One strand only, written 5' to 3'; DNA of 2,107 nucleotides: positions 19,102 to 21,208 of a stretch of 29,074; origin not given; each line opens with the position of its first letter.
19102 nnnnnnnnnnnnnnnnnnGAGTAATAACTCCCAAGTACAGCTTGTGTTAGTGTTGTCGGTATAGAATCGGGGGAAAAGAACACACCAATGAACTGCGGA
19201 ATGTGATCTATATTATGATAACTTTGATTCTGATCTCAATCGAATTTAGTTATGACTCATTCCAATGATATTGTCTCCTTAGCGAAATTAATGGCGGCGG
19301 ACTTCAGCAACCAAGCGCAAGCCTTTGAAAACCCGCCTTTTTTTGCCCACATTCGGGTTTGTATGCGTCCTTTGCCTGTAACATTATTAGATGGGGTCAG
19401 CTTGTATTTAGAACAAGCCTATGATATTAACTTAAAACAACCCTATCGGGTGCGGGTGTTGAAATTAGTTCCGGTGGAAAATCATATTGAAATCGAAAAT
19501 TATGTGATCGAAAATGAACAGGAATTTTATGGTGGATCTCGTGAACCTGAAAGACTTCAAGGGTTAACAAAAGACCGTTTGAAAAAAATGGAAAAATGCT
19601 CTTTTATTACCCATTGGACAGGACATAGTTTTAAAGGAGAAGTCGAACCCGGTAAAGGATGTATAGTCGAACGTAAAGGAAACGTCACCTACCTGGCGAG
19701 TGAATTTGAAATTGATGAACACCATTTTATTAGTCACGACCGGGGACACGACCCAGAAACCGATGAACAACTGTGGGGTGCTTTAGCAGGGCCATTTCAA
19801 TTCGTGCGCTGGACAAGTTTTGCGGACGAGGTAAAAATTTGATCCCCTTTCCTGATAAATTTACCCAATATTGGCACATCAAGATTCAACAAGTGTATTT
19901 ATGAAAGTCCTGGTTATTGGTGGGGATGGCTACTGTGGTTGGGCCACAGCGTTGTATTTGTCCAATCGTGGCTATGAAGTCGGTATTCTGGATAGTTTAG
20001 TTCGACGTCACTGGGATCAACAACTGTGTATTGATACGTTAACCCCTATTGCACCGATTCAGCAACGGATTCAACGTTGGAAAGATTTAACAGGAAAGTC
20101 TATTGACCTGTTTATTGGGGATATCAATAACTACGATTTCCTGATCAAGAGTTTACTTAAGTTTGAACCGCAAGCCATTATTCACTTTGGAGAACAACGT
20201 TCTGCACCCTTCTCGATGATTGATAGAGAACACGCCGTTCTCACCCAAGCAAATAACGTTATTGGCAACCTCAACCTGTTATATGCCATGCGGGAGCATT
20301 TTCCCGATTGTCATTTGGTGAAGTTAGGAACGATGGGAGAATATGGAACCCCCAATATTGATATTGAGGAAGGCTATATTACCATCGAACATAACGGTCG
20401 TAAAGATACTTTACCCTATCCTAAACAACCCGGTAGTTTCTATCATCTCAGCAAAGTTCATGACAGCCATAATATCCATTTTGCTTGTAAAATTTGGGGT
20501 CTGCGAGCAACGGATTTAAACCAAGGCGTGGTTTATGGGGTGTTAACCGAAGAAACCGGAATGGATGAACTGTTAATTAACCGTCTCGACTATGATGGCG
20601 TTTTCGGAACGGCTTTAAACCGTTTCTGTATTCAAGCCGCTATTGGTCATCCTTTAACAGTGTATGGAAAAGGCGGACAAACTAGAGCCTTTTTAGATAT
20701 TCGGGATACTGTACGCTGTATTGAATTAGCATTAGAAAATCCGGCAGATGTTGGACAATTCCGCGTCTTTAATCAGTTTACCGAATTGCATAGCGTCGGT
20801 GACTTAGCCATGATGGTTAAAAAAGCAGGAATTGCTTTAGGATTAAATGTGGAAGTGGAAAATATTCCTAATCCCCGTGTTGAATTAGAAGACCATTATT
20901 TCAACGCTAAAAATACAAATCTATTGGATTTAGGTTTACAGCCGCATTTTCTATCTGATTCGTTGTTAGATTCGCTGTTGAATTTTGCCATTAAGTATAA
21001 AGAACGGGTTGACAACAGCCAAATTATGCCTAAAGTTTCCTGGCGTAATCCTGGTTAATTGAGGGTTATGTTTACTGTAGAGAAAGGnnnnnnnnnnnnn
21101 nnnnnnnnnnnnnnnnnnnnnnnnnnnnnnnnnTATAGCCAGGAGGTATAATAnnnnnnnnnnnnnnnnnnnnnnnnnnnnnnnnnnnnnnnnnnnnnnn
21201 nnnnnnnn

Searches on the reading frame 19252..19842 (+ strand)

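Call 10: search_protein_families(library=pfam, proteins=[window:19252-19842:+], max_evalue=0.001)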
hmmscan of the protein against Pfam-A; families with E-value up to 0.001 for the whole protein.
window:19252-19842:+ (196 aa): 1 family
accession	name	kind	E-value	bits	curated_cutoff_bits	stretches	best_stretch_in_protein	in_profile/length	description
PF06206.17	CpeT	-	1.7e-70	237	21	1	10-186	2-181/181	CpeT/CpcT family (DUF1001)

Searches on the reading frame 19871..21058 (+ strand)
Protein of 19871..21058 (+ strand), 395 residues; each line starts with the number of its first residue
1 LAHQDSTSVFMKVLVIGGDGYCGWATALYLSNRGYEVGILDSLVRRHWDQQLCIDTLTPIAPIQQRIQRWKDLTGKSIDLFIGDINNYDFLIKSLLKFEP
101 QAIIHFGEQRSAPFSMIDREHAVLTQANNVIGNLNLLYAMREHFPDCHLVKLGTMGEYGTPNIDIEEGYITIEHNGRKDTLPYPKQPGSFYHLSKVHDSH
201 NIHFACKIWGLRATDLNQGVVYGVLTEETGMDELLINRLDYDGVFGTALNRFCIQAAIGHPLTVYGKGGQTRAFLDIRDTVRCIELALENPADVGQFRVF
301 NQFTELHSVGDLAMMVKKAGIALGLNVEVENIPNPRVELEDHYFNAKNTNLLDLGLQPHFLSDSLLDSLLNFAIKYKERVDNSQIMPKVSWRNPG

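Call 10: search_protein_families(library=pfam, proteins=[window:19871-21058:+], max_evalue=0.001)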
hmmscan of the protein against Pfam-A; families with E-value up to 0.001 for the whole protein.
window:19871-21058:+ (395 aa): 2 families
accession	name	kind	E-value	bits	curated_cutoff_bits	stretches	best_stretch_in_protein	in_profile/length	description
PF01370.27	Epimerase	-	3.9e-23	82.6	20.9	1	13-301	1-238/240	NAD dependent epimerase/dehydratase family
PF16363.11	GDP_Man_Dehyd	-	6e-16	59.2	27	1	14-319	1-266/332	GDP-mannose 4,6 dehydratase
